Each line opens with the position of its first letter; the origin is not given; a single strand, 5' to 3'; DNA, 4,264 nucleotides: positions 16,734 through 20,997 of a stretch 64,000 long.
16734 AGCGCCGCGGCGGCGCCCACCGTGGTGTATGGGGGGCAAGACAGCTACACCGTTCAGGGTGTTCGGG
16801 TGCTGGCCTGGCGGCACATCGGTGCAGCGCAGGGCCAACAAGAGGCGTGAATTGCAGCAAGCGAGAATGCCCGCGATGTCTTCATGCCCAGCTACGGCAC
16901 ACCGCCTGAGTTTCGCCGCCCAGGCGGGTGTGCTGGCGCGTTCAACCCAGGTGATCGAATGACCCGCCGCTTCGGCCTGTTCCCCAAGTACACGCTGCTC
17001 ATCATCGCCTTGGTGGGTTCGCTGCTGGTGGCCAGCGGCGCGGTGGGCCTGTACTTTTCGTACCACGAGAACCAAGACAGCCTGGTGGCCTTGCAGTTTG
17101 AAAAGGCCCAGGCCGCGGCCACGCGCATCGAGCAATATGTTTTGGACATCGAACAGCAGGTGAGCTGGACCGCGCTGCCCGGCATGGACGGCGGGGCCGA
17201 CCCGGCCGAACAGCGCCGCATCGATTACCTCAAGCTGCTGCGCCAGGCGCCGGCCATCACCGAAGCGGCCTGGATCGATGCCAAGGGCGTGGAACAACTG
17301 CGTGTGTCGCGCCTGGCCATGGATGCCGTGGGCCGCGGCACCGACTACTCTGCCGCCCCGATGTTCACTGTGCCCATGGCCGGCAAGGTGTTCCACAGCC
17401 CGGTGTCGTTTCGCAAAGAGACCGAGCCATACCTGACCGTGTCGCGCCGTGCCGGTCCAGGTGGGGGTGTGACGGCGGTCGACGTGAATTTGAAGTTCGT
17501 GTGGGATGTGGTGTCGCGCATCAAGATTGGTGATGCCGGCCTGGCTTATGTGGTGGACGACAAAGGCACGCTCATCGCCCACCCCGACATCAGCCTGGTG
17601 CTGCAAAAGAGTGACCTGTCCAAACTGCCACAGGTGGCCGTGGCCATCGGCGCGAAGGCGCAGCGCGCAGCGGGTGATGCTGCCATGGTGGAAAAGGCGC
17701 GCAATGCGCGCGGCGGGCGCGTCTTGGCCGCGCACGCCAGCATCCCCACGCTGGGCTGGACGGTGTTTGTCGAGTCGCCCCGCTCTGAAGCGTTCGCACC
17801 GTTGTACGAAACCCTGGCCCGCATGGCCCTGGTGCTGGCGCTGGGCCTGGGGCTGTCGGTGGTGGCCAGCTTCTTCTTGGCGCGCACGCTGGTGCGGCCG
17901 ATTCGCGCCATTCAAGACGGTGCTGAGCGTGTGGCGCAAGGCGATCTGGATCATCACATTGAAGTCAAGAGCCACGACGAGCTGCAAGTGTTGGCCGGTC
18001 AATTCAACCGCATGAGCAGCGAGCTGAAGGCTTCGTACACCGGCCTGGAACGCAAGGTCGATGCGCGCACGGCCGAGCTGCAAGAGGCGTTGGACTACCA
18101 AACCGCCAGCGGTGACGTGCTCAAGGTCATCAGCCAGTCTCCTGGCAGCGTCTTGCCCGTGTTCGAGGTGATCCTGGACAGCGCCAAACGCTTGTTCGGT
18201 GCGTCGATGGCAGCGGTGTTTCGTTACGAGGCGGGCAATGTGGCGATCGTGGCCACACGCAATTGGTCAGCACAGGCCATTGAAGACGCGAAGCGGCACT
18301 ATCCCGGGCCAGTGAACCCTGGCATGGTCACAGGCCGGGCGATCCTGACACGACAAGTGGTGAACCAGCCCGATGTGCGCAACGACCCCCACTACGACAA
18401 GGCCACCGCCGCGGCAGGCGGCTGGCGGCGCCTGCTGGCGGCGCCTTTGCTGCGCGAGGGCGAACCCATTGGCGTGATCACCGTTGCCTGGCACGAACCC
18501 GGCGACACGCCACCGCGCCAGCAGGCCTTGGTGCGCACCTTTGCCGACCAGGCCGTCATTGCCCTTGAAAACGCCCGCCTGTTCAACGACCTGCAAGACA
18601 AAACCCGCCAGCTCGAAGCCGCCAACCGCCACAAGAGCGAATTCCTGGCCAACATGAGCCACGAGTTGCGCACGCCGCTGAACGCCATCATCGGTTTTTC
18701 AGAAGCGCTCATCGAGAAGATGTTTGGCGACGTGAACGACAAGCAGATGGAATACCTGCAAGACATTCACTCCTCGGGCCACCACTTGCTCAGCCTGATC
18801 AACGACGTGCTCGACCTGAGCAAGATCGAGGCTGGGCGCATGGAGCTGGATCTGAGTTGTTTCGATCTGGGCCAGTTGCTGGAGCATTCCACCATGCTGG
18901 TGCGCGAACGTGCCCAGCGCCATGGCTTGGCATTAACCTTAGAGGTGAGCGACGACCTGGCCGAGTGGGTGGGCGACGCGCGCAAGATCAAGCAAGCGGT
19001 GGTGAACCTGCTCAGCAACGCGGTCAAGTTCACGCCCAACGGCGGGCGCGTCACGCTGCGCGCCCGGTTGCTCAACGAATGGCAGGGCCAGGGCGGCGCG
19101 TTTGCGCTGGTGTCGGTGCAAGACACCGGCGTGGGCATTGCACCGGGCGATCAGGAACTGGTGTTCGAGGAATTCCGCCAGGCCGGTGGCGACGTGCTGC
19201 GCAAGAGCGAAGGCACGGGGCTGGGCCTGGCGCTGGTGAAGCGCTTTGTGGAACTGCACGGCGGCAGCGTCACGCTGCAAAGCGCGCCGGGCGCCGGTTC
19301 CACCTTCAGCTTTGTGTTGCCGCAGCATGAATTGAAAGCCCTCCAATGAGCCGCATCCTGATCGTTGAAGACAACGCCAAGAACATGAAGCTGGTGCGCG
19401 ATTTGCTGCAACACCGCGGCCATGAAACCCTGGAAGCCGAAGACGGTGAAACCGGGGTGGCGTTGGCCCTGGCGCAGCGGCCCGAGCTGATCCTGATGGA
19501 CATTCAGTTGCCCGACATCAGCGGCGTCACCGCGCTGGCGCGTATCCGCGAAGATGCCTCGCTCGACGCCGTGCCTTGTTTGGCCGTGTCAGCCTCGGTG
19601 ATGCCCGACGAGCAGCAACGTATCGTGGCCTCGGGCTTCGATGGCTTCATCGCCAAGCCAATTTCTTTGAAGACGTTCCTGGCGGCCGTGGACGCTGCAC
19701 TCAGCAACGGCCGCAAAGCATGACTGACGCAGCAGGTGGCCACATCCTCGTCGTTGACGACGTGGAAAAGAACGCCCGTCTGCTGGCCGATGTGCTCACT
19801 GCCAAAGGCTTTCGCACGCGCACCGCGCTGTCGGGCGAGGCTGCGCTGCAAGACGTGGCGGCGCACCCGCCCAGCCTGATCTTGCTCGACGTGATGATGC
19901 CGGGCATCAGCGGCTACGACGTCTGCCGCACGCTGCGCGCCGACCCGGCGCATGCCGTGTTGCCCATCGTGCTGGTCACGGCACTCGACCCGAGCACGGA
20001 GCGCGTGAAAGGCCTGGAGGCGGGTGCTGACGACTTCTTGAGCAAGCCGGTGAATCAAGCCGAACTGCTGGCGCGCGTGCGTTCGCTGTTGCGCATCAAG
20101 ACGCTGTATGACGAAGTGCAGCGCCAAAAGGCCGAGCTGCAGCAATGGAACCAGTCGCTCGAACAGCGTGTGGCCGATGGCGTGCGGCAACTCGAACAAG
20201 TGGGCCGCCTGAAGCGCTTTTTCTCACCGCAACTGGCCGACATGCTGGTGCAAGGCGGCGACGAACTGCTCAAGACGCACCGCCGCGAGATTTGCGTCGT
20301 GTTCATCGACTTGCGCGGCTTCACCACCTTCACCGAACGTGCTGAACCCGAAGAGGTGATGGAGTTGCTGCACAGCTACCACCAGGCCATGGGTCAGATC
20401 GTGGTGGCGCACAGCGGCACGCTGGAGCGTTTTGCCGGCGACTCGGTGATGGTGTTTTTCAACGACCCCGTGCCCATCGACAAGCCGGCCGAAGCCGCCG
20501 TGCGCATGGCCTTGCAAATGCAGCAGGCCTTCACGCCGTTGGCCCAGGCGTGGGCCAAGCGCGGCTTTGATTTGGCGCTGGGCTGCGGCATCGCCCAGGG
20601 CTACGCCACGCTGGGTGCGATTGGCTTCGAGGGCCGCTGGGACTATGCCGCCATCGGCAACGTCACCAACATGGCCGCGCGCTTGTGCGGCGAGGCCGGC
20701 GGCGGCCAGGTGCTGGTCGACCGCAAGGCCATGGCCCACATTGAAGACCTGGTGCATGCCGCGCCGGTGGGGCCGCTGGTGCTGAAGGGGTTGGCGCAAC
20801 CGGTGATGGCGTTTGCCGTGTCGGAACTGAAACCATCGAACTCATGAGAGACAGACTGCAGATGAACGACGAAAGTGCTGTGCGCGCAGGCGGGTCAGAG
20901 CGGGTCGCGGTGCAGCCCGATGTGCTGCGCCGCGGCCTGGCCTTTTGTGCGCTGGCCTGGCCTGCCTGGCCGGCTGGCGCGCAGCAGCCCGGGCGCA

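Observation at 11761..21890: Orphan COG2984 solute-binding proteins wired to a Cache-GAF kinase / receiver / REC-cyclase module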

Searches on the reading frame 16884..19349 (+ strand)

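Call 3: search_protein_families(library=pfam, proteins=[window:16884-19349:+], max_evalue=0.001)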
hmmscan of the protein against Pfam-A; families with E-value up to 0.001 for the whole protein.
window:16884-19349:+ (821 aa): 8 families
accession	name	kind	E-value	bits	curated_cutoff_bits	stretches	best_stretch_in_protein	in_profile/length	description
PF02518.31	HATPase_c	-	7.8e-28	97.6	26.4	1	697-814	1-109/111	Histidine kinase-, DNA gyrase B-, and HSP90-like ATPase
PF00512.31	HisKA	-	2e-23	82.6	26.9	1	584-651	2-66/66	His Kinase A (phospho-acceptor) domain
PF13185.12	GAF_2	-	1.2e-19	71.3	28.6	1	426-562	7-136/136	GAF domain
PF00672.30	HAMP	-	3.1e-16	59.9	25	1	331-382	1-52/53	HAMP domain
PF02743.24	dCache_1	-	3.6e-16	59.9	45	1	75-297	15-240/240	Cache domain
PF01590.32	GAF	-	1.6e-14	55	22.4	1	426-561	5-133/133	GAF domain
PF13492.12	GAF_3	-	3.8e-09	37.5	27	1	430-563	9-129/129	GAF domain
PF17201.10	Cache_3-Cache_2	-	6.6e-06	26.1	27.7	1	208-307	193-293/299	Cache 3/Cache 2 fusion domain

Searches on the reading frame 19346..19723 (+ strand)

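Call 3: search_protein_families(library=pfam, proteins=[window:19346-19723:+], max_evalue=0.001)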
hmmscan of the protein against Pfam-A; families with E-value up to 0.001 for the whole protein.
window:19346-19723:+ (125 aa): 1 family
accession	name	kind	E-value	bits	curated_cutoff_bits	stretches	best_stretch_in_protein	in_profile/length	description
PF00072.30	Response_reg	-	2.7e-23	82.7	30.2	1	4-115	1-110/111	Response regulator receiver domain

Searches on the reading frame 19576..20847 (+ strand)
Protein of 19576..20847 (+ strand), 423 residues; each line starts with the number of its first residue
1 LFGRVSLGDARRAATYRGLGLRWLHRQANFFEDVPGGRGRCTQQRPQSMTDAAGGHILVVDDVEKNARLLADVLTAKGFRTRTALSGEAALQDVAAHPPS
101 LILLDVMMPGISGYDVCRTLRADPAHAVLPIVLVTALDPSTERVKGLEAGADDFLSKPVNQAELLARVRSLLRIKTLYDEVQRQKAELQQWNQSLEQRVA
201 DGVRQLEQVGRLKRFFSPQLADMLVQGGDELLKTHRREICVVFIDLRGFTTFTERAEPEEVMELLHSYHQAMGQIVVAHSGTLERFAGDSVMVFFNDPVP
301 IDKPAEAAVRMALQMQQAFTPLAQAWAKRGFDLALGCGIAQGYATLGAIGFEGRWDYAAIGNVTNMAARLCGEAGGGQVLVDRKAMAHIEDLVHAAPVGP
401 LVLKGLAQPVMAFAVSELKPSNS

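Call 3: search_protein_families(library=pfam, proteins=[window:19576-20847:+], max_evalue=0.001)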
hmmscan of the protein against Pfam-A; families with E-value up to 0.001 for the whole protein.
window:19576-20847:+ (423 aa): 2 families
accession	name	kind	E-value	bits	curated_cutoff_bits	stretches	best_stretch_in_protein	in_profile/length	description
PF00072.30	Response_reg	-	1.6e-27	96.3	30.2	1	57-169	1-111/111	Response regulator receiver domain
PF00211.25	Guanylate_cyc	-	6.4e-18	65.4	21.9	1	237-409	7-175/183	Adenylate and Guanylate cyclase catalytic domain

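Call 44: search_solved_structures(query=window:19720-20847:+, max_evalue=0.001, show_alignments=3)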
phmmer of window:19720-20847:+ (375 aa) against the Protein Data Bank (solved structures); distinct sequences matched with E-value up to 0.001: 297 (the best 60 are shown).
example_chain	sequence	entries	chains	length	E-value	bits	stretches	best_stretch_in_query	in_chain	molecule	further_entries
9g85_A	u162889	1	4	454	3.2e-48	167.8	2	7-139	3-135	Response regulator PleD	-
2wb4_A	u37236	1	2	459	3.3e-48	167.8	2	7-139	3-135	DIGUANYLATE CYCLASE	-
9g86_A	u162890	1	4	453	3.8e-48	167.6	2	8-139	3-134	Response regulator PleD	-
1w25_A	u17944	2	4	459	4e-48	167.5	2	8-139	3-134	STALKED-CELL DIFFERENTIATION CONTROLLING PROTEIN | RESPONSE REGULATOR PLED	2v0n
3r5g_A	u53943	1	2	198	1.2e-34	123.2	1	184-368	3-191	CyaB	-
6fht_A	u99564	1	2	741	3.8e-25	91.9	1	163-368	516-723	Bacteriophytochrome,Adenylate cyclase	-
2w01_A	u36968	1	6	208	7.8e-25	90.9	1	187-368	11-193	ADENYLATE CYCLASE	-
3t6k_A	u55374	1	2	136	1.4e-24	90.1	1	9-129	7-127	Response regulator receiver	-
3nhz_A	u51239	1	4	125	2.6e-24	89.2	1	7-125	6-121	Two component system transcriptional regulator mtrA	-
2gwr_A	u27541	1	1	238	1.3e-23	86.9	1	7-126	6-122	DNA-binding response regulator mtrA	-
2oqr_A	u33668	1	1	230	3.2e-23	85.6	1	7-125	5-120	Sensory transduction protein regX3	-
1mvo_A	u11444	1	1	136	1.7e-22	83.2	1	8-127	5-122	PhoP response regulator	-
5e3j_A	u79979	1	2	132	9.3e-22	80.8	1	8-125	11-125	Response regulator RstA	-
5hm6_A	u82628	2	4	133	9.6e-22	80.7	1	8-125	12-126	BfmR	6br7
6vbf_A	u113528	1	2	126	1.2e-21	80.4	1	9-125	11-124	Two-component regulatory system response regulator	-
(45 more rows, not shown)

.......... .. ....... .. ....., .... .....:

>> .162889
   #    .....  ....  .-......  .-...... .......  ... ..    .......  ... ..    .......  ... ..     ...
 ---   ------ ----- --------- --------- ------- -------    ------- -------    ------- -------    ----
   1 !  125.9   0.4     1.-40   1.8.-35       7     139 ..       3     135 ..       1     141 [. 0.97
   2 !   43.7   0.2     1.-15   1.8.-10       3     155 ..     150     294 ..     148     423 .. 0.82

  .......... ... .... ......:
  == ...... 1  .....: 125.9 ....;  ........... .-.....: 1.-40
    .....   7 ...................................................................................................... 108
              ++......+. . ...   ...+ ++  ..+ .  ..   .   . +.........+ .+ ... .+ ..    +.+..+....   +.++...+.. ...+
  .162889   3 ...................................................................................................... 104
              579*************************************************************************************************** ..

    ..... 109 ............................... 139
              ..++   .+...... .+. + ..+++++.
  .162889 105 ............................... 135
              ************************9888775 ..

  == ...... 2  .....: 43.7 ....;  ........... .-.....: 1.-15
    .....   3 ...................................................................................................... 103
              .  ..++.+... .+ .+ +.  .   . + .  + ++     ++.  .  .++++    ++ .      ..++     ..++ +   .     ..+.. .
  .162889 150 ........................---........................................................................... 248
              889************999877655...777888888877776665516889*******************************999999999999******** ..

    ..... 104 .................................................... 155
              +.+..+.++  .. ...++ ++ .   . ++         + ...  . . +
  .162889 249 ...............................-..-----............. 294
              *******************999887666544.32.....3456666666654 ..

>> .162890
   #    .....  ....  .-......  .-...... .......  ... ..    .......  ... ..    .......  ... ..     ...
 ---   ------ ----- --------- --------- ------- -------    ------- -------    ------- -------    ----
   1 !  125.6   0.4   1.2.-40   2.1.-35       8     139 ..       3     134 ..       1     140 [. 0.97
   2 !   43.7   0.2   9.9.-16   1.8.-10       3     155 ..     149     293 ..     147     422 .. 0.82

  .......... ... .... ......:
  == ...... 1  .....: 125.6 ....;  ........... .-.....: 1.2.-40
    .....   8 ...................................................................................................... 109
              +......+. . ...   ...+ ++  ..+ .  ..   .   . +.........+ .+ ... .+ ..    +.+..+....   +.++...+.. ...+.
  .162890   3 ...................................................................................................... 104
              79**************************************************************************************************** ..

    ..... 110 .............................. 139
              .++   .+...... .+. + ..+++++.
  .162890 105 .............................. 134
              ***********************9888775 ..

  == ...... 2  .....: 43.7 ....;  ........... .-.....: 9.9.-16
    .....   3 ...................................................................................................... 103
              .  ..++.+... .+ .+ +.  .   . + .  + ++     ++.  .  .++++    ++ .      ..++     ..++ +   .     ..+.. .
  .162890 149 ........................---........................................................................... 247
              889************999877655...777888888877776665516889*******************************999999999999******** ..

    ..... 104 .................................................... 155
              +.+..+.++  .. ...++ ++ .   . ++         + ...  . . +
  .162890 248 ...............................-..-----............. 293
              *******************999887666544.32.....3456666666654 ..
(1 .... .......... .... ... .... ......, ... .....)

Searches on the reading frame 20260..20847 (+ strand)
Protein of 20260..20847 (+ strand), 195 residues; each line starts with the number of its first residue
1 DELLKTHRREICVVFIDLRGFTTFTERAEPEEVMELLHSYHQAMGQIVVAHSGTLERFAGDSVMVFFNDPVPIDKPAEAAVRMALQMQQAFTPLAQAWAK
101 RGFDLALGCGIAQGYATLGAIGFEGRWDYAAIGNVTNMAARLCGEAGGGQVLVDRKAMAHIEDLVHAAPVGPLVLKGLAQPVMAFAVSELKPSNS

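Call 45: search_solved_structures(query=window:20260-20847:+, max_evalue=1e-10, show_alignments=4)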
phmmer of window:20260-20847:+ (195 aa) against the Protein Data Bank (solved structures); distinct sequences matched with E-value up to 1e-10: 10.
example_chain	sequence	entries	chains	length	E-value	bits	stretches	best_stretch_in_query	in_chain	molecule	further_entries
3r5g_A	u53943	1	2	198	2.8e-35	125.1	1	4-188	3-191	CyaB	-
2w01_A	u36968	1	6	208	2.5e-25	92.6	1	7-188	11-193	ADENYLATE CYCLASE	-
6fht_A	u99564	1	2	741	1.2e-24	90.4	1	7-188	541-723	Bacteriophytochrome,Adenylate cyclase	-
1wc1_A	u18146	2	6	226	2.9e-21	79.4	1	5-187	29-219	ADENYLATE CYCLASE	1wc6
1wc0_A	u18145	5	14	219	3.1e-21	79.3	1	7-187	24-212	ADENYLATE CYCLASE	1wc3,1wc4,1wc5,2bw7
5x4t_A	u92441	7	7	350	3.5e-13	53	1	10-142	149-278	Photoactivated adenylyl cyclase | Family 3 adenylate cyclase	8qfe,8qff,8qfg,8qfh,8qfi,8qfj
9f1z_A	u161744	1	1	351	3.6e-13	53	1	10-142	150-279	Family 3 adenylate cyclase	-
5x4u_A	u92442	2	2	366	3.9e-13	52.9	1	10-142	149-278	Photoactivated adenylyl cyclase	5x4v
4yus_A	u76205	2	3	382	4.2e-13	52.8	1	10-142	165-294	Family 3 adenylate cyclase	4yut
9f1w_A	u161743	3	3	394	4.4e-13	52.7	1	10-142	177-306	Family 3 adenylate cyclase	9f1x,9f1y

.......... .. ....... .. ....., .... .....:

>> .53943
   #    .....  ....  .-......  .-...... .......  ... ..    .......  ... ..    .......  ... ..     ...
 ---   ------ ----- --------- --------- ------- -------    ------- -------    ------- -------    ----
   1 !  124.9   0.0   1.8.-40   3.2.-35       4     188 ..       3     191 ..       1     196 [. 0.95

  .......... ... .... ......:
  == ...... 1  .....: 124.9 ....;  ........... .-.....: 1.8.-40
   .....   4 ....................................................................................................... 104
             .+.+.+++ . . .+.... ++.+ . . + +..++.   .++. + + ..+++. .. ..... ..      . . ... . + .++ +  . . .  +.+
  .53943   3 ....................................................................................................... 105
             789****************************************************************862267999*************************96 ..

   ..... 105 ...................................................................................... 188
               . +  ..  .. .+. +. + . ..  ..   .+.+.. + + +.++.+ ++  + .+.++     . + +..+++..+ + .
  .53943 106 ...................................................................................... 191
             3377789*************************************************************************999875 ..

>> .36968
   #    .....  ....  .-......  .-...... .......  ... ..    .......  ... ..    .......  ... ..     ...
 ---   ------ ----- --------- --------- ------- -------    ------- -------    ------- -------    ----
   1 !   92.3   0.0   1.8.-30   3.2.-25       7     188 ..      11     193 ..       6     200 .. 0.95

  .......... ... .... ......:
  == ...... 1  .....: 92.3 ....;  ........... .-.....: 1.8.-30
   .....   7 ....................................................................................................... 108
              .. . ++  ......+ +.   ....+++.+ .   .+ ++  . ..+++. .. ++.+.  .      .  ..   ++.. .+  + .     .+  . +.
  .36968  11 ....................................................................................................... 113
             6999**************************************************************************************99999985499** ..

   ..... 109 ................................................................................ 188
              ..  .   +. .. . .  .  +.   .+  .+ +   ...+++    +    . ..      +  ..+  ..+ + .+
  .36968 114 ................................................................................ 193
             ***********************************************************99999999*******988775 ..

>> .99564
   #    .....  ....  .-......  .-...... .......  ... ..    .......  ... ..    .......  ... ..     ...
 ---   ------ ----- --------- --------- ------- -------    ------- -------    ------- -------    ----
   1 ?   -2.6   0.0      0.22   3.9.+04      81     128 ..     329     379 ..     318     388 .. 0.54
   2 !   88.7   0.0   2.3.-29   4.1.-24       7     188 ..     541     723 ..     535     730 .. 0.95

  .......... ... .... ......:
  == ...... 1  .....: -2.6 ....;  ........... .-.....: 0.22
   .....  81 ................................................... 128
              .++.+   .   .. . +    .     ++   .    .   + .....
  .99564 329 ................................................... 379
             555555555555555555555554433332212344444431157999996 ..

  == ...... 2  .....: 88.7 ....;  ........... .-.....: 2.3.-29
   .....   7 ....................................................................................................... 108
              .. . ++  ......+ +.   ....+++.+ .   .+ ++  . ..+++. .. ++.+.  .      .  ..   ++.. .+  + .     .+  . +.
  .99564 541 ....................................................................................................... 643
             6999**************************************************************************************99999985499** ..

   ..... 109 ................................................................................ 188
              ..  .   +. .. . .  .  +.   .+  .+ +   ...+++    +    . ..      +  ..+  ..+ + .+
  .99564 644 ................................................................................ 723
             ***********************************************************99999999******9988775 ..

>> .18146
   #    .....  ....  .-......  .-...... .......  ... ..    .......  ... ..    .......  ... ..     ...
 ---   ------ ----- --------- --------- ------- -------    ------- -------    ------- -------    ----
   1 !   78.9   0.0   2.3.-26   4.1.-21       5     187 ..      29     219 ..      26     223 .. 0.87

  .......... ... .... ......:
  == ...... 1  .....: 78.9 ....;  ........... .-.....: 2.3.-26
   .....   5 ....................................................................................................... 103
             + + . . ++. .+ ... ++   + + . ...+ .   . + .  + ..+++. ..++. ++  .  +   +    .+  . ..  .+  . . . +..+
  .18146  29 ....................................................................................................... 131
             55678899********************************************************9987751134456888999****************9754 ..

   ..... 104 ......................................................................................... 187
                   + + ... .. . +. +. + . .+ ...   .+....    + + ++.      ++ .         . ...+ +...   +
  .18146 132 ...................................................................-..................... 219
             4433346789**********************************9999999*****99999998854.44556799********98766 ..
